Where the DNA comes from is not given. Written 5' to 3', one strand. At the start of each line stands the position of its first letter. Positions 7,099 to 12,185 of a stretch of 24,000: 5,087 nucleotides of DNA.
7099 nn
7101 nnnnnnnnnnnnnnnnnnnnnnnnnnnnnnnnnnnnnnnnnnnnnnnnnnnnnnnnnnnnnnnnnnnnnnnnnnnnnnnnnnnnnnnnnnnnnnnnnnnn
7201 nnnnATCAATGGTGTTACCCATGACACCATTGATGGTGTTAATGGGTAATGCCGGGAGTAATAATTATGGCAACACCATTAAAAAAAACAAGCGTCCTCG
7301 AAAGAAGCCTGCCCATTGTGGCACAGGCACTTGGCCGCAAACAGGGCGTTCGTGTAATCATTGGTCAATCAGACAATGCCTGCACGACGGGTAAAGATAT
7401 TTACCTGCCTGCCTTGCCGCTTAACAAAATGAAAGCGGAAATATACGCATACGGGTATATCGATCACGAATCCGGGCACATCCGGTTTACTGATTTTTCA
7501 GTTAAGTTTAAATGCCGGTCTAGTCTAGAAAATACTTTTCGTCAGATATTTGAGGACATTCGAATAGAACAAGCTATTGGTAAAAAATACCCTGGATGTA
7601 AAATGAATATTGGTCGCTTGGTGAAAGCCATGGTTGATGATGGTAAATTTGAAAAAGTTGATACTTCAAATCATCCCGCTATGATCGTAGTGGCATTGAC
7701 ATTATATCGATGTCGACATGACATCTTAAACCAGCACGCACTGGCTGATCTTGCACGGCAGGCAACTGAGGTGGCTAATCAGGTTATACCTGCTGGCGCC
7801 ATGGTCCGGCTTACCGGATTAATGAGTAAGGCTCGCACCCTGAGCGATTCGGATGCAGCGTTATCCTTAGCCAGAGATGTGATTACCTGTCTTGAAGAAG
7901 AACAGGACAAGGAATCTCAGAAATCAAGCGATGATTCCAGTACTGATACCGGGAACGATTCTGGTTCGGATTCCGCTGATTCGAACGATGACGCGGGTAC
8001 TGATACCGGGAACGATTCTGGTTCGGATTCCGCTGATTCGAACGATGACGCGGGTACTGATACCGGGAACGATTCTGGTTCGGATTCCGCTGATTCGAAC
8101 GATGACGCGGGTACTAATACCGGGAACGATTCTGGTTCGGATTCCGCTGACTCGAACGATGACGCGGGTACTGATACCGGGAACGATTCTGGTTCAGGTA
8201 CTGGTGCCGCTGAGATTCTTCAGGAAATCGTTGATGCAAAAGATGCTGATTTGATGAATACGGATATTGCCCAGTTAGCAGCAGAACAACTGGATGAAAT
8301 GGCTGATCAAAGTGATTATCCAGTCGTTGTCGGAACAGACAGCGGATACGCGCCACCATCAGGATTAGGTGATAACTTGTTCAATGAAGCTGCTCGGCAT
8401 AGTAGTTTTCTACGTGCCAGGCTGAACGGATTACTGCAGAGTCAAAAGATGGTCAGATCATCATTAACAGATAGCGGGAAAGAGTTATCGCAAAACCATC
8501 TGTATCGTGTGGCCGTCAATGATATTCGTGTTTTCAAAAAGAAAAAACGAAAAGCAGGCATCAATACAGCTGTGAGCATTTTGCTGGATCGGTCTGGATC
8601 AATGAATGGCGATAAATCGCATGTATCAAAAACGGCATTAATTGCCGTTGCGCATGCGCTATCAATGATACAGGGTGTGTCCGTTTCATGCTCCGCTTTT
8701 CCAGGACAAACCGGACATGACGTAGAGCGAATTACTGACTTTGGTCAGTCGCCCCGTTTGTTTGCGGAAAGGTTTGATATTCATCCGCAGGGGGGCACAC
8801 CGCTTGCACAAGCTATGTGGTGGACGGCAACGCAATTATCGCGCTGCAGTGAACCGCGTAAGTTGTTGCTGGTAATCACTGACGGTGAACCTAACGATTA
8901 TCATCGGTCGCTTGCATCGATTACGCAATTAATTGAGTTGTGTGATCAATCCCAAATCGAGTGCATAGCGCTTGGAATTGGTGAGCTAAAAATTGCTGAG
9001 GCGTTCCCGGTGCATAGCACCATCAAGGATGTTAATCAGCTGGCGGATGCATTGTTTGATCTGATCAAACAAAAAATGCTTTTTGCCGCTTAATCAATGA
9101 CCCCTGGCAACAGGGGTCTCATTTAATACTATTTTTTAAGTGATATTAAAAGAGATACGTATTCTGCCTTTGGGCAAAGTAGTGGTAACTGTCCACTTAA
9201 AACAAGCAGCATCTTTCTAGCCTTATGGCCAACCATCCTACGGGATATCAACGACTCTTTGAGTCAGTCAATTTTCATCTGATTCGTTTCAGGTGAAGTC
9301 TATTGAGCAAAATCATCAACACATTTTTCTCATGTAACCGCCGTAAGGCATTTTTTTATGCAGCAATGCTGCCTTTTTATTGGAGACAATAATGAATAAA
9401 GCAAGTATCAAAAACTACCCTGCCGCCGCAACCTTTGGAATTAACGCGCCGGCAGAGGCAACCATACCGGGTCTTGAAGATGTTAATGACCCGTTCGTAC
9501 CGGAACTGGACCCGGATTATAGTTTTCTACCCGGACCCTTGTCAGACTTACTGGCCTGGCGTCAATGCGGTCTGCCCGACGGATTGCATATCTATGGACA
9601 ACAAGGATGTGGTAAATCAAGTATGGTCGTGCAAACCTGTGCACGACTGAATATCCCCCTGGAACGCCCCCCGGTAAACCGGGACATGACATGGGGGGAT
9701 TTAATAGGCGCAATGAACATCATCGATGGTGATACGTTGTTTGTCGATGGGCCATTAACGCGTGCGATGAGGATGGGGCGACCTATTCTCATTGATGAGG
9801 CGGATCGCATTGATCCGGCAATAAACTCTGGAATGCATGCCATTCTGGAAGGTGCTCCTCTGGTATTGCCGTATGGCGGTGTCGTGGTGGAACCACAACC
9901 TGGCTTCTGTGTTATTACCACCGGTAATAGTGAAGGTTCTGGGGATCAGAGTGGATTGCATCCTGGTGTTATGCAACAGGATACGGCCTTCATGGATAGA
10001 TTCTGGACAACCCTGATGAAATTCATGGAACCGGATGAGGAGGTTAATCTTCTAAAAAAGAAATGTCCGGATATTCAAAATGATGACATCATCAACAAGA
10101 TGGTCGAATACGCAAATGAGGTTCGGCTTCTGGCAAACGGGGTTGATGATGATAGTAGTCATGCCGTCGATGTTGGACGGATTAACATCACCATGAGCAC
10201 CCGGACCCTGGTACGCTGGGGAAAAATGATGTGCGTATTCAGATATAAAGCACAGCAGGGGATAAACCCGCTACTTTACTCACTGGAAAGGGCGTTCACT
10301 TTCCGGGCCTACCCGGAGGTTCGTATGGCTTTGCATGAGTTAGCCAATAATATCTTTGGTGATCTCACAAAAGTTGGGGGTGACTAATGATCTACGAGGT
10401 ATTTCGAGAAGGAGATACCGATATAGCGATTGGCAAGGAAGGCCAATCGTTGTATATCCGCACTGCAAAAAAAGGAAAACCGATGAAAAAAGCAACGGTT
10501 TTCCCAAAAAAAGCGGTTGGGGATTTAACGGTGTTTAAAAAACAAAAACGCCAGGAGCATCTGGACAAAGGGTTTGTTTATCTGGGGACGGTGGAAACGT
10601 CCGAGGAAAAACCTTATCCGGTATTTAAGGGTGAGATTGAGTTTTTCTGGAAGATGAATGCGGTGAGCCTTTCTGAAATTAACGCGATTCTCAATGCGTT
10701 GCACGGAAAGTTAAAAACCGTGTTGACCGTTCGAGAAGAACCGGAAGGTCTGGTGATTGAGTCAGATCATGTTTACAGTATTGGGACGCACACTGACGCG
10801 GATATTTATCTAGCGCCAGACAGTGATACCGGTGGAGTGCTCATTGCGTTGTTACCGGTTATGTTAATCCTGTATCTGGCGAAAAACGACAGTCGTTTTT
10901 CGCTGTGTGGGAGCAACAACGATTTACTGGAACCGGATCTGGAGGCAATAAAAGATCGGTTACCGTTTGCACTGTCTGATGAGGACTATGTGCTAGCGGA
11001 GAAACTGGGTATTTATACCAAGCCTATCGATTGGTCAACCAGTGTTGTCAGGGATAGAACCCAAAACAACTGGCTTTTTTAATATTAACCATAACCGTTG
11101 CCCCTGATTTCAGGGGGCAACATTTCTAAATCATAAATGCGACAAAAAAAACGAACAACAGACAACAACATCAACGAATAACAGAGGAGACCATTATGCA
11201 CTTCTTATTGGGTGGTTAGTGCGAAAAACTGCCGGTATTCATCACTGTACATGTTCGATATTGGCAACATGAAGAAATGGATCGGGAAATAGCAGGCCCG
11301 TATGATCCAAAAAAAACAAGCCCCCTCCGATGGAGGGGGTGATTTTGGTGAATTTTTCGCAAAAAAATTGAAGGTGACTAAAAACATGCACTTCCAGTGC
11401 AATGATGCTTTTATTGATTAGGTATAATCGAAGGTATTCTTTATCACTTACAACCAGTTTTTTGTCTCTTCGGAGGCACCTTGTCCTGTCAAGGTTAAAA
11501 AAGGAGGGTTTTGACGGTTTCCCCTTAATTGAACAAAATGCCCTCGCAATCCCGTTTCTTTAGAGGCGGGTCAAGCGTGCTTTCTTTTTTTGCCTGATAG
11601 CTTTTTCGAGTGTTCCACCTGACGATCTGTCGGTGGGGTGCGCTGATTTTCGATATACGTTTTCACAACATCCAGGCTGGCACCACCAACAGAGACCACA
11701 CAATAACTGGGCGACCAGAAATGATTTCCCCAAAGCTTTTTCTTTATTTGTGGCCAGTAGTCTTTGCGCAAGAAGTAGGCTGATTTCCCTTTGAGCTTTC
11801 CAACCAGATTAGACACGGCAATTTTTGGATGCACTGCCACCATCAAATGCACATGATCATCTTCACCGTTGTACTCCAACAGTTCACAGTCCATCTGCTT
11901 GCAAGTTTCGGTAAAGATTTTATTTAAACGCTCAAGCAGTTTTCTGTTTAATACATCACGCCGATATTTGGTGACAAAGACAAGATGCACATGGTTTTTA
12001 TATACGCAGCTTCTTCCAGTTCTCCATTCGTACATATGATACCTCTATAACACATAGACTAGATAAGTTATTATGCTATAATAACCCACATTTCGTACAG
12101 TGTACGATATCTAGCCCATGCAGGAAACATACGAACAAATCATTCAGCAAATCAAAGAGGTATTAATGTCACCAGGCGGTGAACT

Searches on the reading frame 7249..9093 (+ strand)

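Call 8: search_protein_families(library=pfam, proteins=[window:7249-9093:+])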
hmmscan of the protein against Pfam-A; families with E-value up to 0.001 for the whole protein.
window:7249-9093:+ (614 aa): 5 families
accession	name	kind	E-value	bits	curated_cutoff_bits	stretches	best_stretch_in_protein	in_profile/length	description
PF06213.17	CobT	-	2.4e-14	53.9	26.1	1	17-284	7-270/276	Cobalamin biosynthesis protein CobT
PF11775.14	CobT_C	-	3.5e-11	43.6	21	1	428-486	1-58/220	Cobalamin biosynthesis protein CobT VWA domain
PF00092.34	VWA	-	1.4e-06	29.1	23.8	1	443-582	3-144/174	von Willebrand factor type A domain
PF13768.12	VWA_3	-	3.9e-06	27.4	27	1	441-579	2-135/155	von Willebrand factor type A domain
PF13519.12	VWA_2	-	0.00035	21.6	27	0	444-547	3-107/107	von Willebrand factor type A domain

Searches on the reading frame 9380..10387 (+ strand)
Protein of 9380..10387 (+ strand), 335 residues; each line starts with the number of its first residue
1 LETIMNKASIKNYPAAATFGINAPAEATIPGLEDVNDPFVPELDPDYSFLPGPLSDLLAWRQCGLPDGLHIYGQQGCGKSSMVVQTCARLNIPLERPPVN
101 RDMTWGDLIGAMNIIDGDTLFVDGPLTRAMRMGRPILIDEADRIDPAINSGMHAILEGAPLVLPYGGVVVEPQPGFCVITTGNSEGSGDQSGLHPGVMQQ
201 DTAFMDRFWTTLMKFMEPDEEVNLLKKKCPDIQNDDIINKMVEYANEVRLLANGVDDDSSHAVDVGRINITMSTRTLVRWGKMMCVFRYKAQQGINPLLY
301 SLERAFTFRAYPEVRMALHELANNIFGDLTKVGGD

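Call 8: search_protein_families(library=pfam, proteins=[window:9380-10387:+])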
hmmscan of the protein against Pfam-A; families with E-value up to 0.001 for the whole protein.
window:9380-10387:+ (335 aa): 2 families
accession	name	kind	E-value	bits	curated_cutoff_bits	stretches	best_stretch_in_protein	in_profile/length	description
PF07728.20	AAA_5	-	6.2e-20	72.1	22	1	71-191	4-129/139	AAA domain (dynein-related subfamily)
PF08406.16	CbbQ_C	-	1.2e-07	32.3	20.6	1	235-324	13-84/85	CbbQ/NirQ/NorQ C-terminal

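Call 50: find_homologous_proteins(query=window:9392-10387:+, max_evalue=1e-40)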
Query window:9392-10387:+ (331 aa): 67 proteins with E <= 1e-40 among 1458 candidates.
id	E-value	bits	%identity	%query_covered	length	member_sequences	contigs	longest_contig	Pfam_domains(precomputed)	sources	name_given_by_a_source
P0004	1.4e-226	769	100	100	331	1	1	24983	PF08406.17,PF07728.21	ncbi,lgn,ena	-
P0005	8.1e-109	382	53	96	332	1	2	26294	PF08406.17,PF07728.21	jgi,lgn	-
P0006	3.0e-97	344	48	98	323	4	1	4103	PF08406.17,PF07728.21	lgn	-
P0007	4.8e-80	287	47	96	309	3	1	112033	PF08406.17,PF00004.36,PF07728.21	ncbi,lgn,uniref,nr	ncbi:cobaltochelatase CobS [Geothermobacter ehrlichii]|uniref:Cobaltochelatase CobS n=1 Tax=Geotherm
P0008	5.3e-74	267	40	61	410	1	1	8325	PF08406.17,PF07728.21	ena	-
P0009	2.3e-73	265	44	96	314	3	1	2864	PF08406.17,PF07728.21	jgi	-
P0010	5.2e-73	264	43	98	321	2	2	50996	PF08406.17,PF07728.21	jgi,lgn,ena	jgi:cobaltochelatase CobS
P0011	5.6e-73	264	43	96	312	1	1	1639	PF08406.17,PF07728.21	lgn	-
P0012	1.4e-72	263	43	98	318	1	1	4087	PF08406.17,PF07728.21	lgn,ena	-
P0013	2.5e-71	259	44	94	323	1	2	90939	PF08406.17,PF07728.21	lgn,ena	-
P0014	4.0e-71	258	44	97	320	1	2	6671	PF08406.17,PF07728.21,PF13191.13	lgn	-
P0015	3.0e-70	255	44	96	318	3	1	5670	PF08406.17,PF07728.21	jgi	-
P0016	3.5e-70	255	43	96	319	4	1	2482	PF08406.17,PF07728.21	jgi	-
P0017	7.5e-70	254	42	99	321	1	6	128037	PF08406.17,PF07728.21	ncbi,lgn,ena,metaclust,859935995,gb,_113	metaclust:\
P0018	9.4e-70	254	43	95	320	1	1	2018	PF08406.17,PF07728.21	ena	-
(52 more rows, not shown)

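Call 51: find_encoding_contigs(protein=P0007, flank=10000, max_places=1)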
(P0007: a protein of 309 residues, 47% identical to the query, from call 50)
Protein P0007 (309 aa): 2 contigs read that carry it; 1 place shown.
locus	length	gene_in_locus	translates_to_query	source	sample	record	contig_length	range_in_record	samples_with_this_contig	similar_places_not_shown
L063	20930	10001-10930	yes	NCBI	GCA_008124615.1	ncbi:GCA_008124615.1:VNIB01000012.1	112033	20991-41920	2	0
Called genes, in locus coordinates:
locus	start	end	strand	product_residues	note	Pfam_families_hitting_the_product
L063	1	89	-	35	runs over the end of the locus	-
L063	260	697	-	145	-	PF05443:ROS_MUCR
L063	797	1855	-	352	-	-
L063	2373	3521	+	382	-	PF13776:DUF4172, PF02661:Fic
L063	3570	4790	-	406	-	PF02661:Fic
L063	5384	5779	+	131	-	PF00436:SSB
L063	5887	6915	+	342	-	PF03837:RecT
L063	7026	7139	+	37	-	-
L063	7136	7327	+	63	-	-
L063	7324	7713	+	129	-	-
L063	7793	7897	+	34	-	-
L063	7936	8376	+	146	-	PF11554:DUF3232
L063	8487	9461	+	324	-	PF12705:PDDEXK_1 (weak)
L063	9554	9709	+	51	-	-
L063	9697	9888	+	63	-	-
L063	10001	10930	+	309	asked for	PF00004:AAA (weak), PF07728:AAA_5, PF08406:CbbQ_C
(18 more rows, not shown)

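Call 52: find_encoding_contigs(protein=P0010, flank=10000, max_places=1)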
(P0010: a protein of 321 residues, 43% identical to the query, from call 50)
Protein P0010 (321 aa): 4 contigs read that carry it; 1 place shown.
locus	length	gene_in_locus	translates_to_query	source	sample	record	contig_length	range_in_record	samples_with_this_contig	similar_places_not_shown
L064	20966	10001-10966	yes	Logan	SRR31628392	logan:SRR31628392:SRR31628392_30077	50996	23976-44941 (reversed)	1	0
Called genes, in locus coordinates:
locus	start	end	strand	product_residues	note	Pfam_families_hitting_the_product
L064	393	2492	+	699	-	PF00317:Ribonuc_red_lgN, PF02867:Ribonuc_red_lgC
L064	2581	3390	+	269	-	-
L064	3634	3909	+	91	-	-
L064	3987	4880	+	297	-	PF01555:N6_N4_Mtase (faint)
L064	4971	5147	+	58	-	-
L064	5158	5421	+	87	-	-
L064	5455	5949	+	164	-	-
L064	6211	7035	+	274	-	-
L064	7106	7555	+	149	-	-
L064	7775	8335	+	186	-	-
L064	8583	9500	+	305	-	PF12705:PDDEXK_1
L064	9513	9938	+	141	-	-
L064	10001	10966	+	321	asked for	PF07728:AAA_5, PF08406:CbbQ_C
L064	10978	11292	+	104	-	-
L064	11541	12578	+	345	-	PF11348:DUF3150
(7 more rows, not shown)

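Call 53: find_encoding_contigs(protein=P0013, flank=10000, max_places=1)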
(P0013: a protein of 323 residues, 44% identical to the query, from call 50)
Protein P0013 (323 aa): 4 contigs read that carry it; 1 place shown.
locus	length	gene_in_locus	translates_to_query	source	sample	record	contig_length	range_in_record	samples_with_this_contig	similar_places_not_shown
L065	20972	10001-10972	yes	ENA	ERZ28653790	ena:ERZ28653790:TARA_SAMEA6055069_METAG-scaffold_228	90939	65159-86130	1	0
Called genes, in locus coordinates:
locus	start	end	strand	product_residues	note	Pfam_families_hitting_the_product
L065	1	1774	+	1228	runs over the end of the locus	PF06986:F_T4SS_TraN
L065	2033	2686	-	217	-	PF05345:He_PIG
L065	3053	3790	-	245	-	-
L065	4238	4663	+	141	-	-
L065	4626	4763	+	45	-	-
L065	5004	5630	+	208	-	PF00436:SSB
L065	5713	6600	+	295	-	-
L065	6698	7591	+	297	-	-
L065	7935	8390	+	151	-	-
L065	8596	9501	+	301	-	PF12705:PDDEXK_1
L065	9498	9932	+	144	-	-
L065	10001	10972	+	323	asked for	PF07728:AAA_5, PF08406:CbbQ_C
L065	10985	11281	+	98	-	-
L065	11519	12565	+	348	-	PF11348:DUF3150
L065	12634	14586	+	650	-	PF06213:CobT, PF00092:VWA (faint), PF13519:VWA_2 (weak)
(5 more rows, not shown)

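Call 54: find_encoding_contigs(protein=P0017, flank=10000, max_places=1)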
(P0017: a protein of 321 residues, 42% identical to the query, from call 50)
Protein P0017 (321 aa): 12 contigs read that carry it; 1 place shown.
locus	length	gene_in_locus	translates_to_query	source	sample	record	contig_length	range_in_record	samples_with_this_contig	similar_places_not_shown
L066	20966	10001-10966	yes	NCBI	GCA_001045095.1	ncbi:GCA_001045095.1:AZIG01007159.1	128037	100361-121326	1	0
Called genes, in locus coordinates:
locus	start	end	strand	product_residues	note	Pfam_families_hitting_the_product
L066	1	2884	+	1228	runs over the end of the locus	PF00092:VWA (weak), PF13519:VWA_2 (faint), PF06986:F_T4SS_TraN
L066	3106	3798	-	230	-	-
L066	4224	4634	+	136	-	-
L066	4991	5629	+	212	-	PF00436:SSB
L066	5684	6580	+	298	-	-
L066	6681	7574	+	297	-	-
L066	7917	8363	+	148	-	-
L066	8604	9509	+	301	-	PF12705:PDDEXK_1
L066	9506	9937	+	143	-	-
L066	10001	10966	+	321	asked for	PF07728:AAA_5, PF08406:CbbQ_C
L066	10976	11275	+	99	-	-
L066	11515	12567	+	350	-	PF11348:DUF3150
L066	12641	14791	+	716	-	PF00092:VWA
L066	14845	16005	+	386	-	PF08273:Zn_Ribbon_Prim, PF23639:DUF7146, PF13362:Toprim_3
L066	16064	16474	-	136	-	-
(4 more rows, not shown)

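Call 64: search_dna_similar(query=window:9392-10387:+, collection=plasmids, mode=protein, max_rows=30, rows=spread)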
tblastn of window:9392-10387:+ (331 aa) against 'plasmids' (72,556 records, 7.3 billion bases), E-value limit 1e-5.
Records with a match: 4056; places in all: 4091; records where one place covers at least 80% of the query: 1733.
Best place of each record, by identity: <60% 4056.
By first word of the organism name: Escherichia 887; Klebsiella 730; Salmonella 558; Enterobacter 419; Citrobacter 208; Pseudomonas 184; Acinetobacter 146; Providencia 97; Vibrio 84; Yersinia 65; and 119 more.
By predicted mobility (MOB-suite, as given by PLSDB): conjugative 2346; non-mobilizable 1460; mobilizable 250.
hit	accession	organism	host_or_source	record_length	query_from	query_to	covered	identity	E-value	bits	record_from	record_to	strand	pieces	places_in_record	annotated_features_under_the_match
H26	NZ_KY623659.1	Alcaligenes faecalis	Homo sapiens,wound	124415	1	330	100%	39.1%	1e-60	216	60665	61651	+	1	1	AAA family ATPase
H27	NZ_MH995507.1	Klebsiella quasipneumoniae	Rectal swab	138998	4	324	97%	36.2%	2e-53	195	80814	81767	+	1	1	AAA family ATPase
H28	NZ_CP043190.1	Escherichia coli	mouse gut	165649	4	324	97%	36.2%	2e-53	195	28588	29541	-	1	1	AAA family ATPase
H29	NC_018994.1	Escherichia coli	-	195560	4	324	97%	36.2%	2e-53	195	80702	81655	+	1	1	AAA family ATPase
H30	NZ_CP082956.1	Salmonella enterica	mixed culture,anthropogenic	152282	4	324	97%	36.2%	4e-53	194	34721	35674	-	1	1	AAA family ATPase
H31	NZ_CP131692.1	Klebsiella pneumoniae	Homo sapiens,culture,blood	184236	4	324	97%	36.2%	4e-53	194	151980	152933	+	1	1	AAA family ATPase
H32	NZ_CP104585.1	Pseudomonas aeruginosa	Homo sapiens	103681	11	328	96%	35.7%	1e-45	172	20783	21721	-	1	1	AAA family ATPase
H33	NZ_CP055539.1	Citrobacter freundii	culture,Wastewater effluent sample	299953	13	323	94%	32.2%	3e-38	151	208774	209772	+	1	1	MoxR family ATPase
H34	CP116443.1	Acinetobacter baumannii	Homo sapiens,cell culture,Labatory, ...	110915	35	323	87%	29.9%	8e-28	121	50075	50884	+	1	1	MoxR family ATPase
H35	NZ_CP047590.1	Proteus mirabilis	chicken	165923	35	322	87%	29.5%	7e-31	130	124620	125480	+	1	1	MoxR family ATPase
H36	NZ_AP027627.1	Escherichia coli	-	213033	2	276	83%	29.4%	1e-12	76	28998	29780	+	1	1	AAA family ATPase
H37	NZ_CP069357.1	Microvirga sp. VF16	Vachellia farnesiana,Cell culture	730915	34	323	88%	27.1%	9e-16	86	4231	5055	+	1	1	MoxR family ATPase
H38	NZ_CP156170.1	Salmonella enterica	Homo sapiens,blood,blood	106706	30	245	65%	34.8%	1e-22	105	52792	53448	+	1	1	AAA family ATPase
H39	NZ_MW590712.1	Escherichia coli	-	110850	30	245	65%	34.8%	2e-22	105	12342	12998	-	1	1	AAA family ATPase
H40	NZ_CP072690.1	Escherichia marmotae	Canis lupus familiaris,Rectum,feces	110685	30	245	65%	34.4%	9e-22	103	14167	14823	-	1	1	AAA family ATPase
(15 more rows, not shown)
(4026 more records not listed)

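Call 65: get_annotated_region(hit=H29, flank=14000)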
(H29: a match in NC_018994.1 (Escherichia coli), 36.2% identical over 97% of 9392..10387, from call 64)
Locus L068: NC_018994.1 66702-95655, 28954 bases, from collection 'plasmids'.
description: Escherichia coli plasmid pNDM-1_Dok01, complete sequence
organism: Escherichia coli (NCBI taxid 562)
taxonomy: Bacteria; Pseudomonadota; Gammaproteobacteria; Enterobacterales; Enterobacteriaceae; Escherichia; Escherichia coli
host: -; source: -; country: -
typing (MOB-suite, as given by PLSDB): conjugative; replicon IncC; relaxase MOBH,MOBH; mating-pair formation MPF_F
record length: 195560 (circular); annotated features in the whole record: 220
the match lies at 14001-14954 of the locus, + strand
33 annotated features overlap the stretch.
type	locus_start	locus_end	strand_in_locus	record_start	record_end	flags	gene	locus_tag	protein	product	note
CDS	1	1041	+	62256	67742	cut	-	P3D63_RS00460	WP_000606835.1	Ig-like domain-containing protein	-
CDS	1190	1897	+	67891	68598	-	-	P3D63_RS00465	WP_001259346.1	DsbC family protein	-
CDS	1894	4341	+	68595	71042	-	traC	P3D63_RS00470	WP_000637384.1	type IV secretion system protein TraC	-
CDS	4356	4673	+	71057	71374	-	-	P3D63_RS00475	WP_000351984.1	hypothetical protein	-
CDS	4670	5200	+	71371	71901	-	-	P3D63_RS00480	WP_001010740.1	S26 family signal peptidase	GO:0006465 - signal peptide processing [Evidence IEA]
CDS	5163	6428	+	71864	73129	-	-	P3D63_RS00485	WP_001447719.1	TrbC family F-type conjugative pilus assembly protein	-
CDS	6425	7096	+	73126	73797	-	-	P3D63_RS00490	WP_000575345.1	EAL domain-containing protein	-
CDS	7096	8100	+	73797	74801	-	-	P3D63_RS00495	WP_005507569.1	TraU family protein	-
CDS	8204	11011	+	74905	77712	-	traN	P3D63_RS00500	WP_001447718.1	conjugal transfer mating pair stabilization protein TraN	-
CDS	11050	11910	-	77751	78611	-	-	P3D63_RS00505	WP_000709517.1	hypothetical protein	-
CDS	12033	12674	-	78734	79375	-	-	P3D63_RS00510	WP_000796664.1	hypothetical protein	-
CDS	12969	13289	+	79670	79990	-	-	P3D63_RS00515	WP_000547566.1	hypothetical protein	-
CDS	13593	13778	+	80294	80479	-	-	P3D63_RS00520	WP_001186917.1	hypothetical protein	-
CDS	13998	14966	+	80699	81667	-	-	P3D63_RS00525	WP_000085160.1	AAA family ATPase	-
CDS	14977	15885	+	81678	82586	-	-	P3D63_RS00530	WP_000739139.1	hypothetical protein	-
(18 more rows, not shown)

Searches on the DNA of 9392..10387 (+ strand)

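Call 93: search_rna_families(source=L068, start=12700, end=14010, threshold=evalue, max_evalue=1)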
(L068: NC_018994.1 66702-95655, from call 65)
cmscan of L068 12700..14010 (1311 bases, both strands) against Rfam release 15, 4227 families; matches with E-value up to 1: 3.
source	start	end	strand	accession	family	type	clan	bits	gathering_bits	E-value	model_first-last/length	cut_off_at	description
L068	13777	13810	-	RF01200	SNORD125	Gene; snRNA; snoRNA; CD-box;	CL00067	20.6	56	0.58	1-97/97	no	Small nucleolar RNA SNORD125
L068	13708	13746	+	RF00173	Hairpin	Gene; ribozyme;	-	19.6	65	0.65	1-52/52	no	Hairpin ribozyme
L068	13519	13586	+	RF00798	mir-49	Gene; miRNA;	-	19.2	60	0.87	1-74/74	no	mir-49 microRNA precursor family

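Call 102: search_dna_similar(query=L068:13850-14000:+, collection=plasmids, mode=near, max_rows=6)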
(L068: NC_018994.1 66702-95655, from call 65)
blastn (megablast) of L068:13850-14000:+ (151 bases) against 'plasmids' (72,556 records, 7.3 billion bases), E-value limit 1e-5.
Records with a match: 864; places in all: 3892; records where one place covers at least 80% of the query: 797.
Best place of each record, by identity: >=99% 756; 95-99% 66; 90-95% 28; 80-90% 14.
By first word of the organism name: Klebsiella 294; Escherichia 161; Salmonella 105; Citrobacter 64; Vibrio 54; Providencia 49; Enterobacter 44; Aeromonas 23; Proteus 19; Shewanella 11; and 14 more.
By predicted mobility (MOB-suite, as given by PLSDB): conjugative 843; mobilizable 18; non-mobilizable 3.
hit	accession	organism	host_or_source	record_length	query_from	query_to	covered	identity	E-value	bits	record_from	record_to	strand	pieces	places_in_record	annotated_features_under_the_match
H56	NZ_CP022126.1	Klebsiella pneumoniae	Homo sapiens,wound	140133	1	151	100%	100.0%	5e-73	279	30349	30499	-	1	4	AAA family ATPase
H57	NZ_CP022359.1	Shewanella bicestrii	Homo sapiens,Bile sample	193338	1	151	100%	100.0%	5e-73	279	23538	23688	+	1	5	AAA family ATPase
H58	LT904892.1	Salmonella enterica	Homo sapiens,not known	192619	1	151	100%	100.0%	5e-73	279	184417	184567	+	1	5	none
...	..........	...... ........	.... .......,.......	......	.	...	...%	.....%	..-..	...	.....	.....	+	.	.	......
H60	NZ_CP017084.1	Proteus mirabilis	Homo sapiens,sputum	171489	1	151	100%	100.0%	5e-73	279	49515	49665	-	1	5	AAA family ATPase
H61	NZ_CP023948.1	Klebsiella pneumoniae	Homo sapiens,rectal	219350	1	151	100%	100.0%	5e-73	279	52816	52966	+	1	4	AAA family ATPase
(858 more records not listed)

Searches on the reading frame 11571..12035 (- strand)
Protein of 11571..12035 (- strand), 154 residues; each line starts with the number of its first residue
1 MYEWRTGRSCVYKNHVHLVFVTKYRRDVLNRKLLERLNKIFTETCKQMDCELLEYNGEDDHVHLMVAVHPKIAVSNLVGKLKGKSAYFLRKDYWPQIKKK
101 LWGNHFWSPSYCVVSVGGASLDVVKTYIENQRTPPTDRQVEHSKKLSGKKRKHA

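Call 9: search_protein_families(library=pfam, proteins=[window:11571-12035:-], max_evalue=0.01)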
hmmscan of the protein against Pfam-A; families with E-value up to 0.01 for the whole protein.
window:11571-12035:- (154 aa): 1 family
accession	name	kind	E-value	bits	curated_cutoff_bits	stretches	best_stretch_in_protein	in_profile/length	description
PF01797.21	Y1_Tnp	-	2.3e-44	150.9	23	1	10-131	1-121/121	Transposase IS200 like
